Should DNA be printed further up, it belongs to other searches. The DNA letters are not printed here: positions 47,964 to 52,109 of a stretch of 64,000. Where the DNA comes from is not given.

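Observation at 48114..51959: Stand-alone 1281-aa helicase-nuclease fusion: candidate single-gene nucleic-acid surveillance or defence module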

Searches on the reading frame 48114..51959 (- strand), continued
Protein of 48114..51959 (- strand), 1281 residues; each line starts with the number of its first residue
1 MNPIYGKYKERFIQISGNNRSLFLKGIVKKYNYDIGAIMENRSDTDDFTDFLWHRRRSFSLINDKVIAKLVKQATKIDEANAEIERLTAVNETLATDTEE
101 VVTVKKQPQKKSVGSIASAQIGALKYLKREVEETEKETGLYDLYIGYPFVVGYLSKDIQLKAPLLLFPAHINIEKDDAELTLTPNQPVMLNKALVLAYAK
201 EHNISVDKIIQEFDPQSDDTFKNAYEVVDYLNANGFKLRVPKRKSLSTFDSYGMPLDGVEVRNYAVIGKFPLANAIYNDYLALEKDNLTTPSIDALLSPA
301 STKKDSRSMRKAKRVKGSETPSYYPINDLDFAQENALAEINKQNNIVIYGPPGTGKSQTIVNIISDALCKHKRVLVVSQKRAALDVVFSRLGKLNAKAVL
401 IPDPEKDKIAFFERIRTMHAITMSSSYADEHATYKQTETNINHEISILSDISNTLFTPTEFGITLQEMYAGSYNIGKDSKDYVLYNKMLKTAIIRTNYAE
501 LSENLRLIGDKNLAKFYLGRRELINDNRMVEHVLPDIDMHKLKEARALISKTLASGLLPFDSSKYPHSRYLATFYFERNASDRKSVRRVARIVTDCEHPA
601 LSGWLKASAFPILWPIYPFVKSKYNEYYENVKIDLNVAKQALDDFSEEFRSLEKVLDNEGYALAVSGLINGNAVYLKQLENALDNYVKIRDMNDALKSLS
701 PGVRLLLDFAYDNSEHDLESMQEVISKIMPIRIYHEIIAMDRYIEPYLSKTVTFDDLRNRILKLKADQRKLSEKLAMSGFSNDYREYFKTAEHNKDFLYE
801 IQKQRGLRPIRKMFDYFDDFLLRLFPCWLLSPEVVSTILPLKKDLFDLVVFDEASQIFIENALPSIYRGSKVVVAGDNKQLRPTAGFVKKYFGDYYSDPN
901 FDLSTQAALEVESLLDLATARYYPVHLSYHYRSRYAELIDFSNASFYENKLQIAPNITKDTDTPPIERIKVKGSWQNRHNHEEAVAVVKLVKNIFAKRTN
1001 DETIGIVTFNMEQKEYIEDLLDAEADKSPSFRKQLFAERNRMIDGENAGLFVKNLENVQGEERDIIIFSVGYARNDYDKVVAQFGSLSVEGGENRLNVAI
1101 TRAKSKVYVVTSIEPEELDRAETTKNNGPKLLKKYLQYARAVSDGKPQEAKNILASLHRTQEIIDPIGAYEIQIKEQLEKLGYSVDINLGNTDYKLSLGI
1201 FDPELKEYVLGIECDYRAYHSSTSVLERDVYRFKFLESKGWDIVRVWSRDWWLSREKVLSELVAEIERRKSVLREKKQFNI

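Call 78: search_protein_families(library=padloc, alignment_id=A6, max_evalue=1e-10)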
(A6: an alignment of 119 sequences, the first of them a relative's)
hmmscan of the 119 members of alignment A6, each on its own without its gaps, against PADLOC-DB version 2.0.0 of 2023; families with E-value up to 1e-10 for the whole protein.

A. member 1, L219:1758-3878:+ (707 aa): 0 families

B. families by the number of members that match (of 119 scanned): 221 families (the first 25 are shown)
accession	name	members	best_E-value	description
PDLC04138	mad6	2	1.3e-35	mads_6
PDLC03920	MkoA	2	8.5e-25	-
PDLC03659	mREase_IV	1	2.9e-225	Type IV methyl-directed restriction enzyme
PDLC03021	MTase_I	1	1.6e-192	Type I methyltransferase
PDLC02376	pAgo_I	1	1.5e-163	Class I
PDLC03802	RTasHel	1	1.1e-114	DRT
PDLC01861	CARF3--CARF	1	1.1e-114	-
PDLC02436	pAgo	1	8.2e-112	-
PDLC05062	PDC-S66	1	2.4e-106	-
PDLC00114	GajB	1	4.4e-101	UrvD helicase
PDLC00132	GajB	1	1e-91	UrvD helicase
PDLC02378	pAgo_I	1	6.2e-78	Class I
PDLC00117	GajB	1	1e-76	UrvD helicase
PDLC03069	Specificity_I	1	8.9e-74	Type I specificity subunit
PDLC03026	MTase_I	1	6.3e-70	Type I methyltransferase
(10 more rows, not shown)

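Call 79: search_protein_families(library=pfam, alignment_id=A5, max_evalue=1e-8)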
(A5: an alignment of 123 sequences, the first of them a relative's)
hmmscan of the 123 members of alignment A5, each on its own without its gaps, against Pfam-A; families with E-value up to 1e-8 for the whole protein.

A. member 1, L178:6415-6909:- (164 aa): 1 family
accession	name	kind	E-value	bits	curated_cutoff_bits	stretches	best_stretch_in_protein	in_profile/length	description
PF00186.24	DHFR_1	-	9.5e-39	133.1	25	1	2-153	4-152/159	Dihydrofolate reductase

B. families by the number of members that match (of 123 scanned): 100 families (the first 25 are shown)
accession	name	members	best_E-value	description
PF00132.30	Hexapep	7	1.8e-11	Bacterial transferase hexapeptide (six repeats)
PF00005.33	ABC_tran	6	6.5e-33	ABC transporter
PF00303.24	Thymidylat_synt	4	2.3e-89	Thymidylate synthase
PF00664.28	ABC_membrane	4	2.5e-47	ABC transporter transmembrane region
PF04055.27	Radical_SAM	4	5.6e-20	Radical SAM superfamily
PF02645.21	DegV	3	3.3e-64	Uncharacterised protein, DegV family COG1307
PF07478.18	Dala_Dala_lig_C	3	1.3e-39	D-ala D-ala ligase C-terminus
PF00186.24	DHFR_1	3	9.5e-39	Dihydrofolate reductase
PF02699.20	YajC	3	1.1e-28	Preprotein translocase subunit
PF13353.11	Fer4_12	2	3.5e-49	4Fe-4S single cluster domain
PF09479.16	Flg_new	2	2.7e-45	Listeria-Bacteroides repeat domain (List_Bact_rpt)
PF08245.18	Mur_ligase_M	2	2.5e-40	Mur ligase middle domain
PF13306.12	LRR_5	2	3.3e-31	BspA type Leucine rich repeat region (6 copies)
PF16199.10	Radical_SAM_C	2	1.4e-28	Radical_SAM C-terminal domain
PF08543.17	Phos_pyr_kin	2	6.5e-21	Phosphomethylpyrimidine kinase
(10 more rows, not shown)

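Call 80: search_protein_representatives(protein=window:48117-51692:-)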
Query: 1192 residues. Proteins with E-value up to 0.001 (for the whole library): 22659; up to 1e-10: 13960; up to 1e-30: 7504. The best 150 are listed.
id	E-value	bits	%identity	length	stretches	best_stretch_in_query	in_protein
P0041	0.0e+00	1606.1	61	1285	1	10-1189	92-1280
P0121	0.0e+00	1238.3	52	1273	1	20-1187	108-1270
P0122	0.0e+00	1193.5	50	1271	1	25-1180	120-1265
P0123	0.0e+00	1058.0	47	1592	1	24-1179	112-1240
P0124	5.6e-291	984.7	44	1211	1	32-1180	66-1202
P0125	4.9e-281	951.8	44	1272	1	11-1180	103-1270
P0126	7.2e-280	947.9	44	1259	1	21-1185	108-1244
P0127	3.0e-262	889.6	41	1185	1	35-1177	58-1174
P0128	5.2e-261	885.5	42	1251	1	16-1186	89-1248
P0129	2.8e-228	777.1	40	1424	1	33-1180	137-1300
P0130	1.4e-226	771.5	47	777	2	526-1183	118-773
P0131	4.4e-221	753.3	39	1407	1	21-1171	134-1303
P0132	1.7e-219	748.0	43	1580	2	532-1170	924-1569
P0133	1.7e-215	734.7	39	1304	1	34-1176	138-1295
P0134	3.4e-215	733.8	39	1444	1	34-1188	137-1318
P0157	5.0e-175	600.8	37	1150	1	54-1181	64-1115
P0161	1.4e-172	592.6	37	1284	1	34-1173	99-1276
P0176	2.1e-164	565.6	39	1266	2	622-1173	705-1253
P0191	3.1e-158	545.1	38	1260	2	587-1171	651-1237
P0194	4.8e-157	541.2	36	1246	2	592-1171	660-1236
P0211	1.5e-151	523.0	41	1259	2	695-1171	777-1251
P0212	5.2e-151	521.2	41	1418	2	703-1171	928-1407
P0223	3.0e-148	512.1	40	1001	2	668-1171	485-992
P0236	4.3e-145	501.6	39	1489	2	635-1171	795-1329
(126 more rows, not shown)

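Call 84: search_dna_similar(query=window:48114-51959:-, collection=phages, mode=protein, max_rows=10)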
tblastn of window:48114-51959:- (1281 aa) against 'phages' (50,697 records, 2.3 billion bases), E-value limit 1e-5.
Records with a match: 3; places in all: 3; records where one place covers at least 80% of the query: 0.
Best place of each record, by identity: <60% 3.
By first word of the organism name: Bacteriophage 2; Salmonella 1.
By host as written in the record: - 2; Salmonella enterica subsp. enterica serovar Kentucky 1.
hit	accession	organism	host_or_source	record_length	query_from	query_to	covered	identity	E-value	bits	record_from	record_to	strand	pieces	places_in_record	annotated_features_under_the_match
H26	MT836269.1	Bacteriophage sp.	human fecal samples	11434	123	1271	58%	32.5%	3e-65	327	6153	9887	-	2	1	record has no annotation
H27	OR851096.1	Salmonella phage S.Kent 1-2-1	Salmonella enterica subsp. enterica ...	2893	844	1136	23%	24.5%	4e-8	64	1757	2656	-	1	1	record has no annotation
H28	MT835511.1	Bacteriophage sp.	human fecal samples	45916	842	1103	20%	26.2%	5e-6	57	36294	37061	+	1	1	record has no annotation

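Call 85: list_cluster_members(proteins=[P0001, P0006])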
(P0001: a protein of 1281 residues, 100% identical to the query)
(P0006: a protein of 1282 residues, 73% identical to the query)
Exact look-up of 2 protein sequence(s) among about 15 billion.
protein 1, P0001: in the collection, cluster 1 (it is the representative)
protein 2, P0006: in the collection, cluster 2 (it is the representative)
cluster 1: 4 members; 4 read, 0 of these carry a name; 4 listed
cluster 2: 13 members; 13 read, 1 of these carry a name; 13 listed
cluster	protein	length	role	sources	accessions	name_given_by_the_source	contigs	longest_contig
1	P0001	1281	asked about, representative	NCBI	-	-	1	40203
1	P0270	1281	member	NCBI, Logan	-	-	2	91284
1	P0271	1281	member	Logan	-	-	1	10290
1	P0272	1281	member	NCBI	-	-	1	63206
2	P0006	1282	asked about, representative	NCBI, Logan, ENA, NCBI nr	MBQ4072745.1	MAG: DUF4011 domain-containing protein [Clostridia bacterium] | DUF4011 domain-containing protein [Clostridia bacterium]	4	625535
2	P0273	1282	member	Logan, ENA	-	-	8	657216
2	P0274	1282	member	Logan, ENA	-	-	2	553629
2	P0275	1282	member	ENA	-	-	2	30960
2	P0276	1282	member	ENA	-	-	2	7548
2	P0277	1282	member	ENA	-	-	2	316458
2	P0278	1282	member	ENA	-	-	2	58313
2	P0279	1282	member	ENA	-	-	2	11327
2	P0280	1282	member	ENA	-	-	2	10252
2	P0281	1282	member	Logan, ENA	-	-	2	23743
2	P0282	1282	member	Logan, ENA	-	-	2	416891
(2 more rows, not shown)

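Call 88: search_protein_families(library=ncbifam, proteins=[L221:6060-11849:+, L227:1692-7673:+, L235:5997-11858:+, L243:7557-13226:+, L229:7662-12290:+], max_evalue=1e-50)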
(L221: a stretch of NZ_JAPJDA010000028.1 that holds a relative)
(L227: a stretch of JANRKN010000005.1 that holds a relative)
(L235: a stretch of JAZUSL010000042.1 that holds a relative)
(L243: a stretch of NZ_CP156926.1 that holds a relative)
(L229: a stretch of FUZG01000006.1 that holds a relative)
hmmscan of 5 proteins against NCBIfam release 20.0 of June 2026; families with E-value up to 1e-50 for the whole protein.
L221:6060-11849:+ (1930 aa): 2 families
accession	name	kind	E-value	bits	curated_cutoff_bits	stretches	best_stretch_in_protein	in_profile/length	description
NF058533.1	antiphage_ProA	equivalog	0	1824.6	1500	1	14-1895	1-1903/1903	anti-phage protein ProA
NF042953.1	Hhe_antiphage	equivalog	6.4e-244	812.9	2000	2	1087-1796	1065-1773/1797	DUF4011 domain-containing anti-phage protein Hhe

L227:1692-7673:+ (1994 aa): 2 families
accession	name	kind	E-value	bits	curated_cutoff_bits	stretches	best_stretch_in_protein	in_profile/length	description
NF058533.1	antiphage_ProA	equivalog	0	2007.8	1500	1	29-1963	1-1903/1903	anti-phage protein ProA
NF042953.1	Hhe_antiphage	equivalog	7.6e-262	872.3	2000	2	1142-1760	1070-1685/1797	DUF4011 domain-containing anti-phage protein Hhe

L235:5997-11858:+ (1954 aa): 2 families
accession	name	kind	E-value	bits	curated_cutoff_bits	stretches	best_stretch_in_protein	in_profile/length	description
NF058533.1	antiphage_ProA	equivalog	0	1876.7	1500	1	22-1920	1-1902/1903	anti-phage protein ProA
NF042953.1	Hhe_antiphage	equivalog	3.1e-219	731.1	2000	2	954-1785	914-1733/1797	DUF4011 domain-containing anti-phage protein Hhe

L243:7557-13226:+ (1890 aa): 2 families
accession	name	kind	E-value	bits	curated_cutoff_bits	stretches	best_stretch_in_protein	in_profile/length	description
NF058533.1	antiphage_ProA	equivalog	0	1336.8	1500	2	889-1857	920-1903/1903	anti-phage protein ProA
NF042953.1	Hhe_antiphage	equivalog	2.6e-267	890.5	2000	1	16-1667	4-1682/1797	DUF4011 domain-containing anti-phage protein Hhe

L229:7662-12290:+ (1543 aa): 2 families
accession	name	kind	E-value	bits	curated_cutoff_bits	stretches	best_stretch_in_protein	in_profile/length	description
NF058533.1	antiphage_ProA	equivalog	0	1222.9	1500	1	4-1512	358-1903/1903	anti-phage protein ProA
NF042953.1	Hhe_antiphage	equivalog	2.9e-263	877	2000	2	764-1368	1101-1707/1797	DUF4011 domain-containing anti-phage protein Hhe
